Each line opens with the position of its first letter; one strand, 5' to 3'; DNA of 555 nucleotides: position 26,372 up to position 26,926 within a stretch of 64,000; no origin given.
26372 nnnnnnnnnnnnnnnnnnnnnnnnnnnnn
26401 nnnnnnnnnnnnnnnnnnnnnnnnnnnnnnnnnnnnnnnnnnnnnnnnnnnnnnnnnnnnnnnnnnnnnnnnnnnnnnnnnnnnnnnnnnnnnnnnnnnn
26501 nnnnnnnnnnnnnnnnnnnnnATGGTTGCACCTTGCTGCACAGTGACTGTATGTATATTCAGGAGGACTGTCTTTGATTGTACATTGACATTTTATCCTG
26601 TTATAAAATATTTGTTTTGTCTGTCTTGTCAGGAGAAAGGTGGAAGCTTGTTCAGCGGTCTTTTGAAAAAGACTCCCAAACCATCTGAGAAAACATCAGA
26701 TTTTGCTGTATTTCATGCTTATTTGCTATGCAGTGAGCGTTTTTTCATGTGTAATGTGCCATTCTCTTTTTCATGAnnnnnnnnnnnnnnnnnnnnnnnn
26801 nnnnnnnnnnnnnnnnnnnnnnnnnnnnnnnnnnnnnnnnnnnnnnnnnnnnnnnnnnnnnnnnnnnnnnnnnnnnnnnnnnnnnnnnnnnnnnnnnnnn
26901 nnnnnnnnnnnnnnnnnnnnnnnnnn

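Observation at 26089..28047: Near-perfect 979-bp tandem duplication of a three-exon unit (a very recent exon-array expansion)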

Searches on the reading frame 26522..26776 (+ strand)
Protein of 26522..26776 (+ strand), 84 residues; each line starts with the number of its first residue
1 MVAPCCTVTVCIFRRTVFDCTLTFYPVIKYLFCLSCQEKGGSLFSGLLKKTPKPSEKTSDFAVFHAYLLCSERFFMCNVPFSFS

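Call 60: find_encoding_contigs(protein=window:26522-26776:+, flank=3000, max_places=10)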
Protein window:26522-26776:+ (84 aa): no gene with exactly this product is on record in the collection.
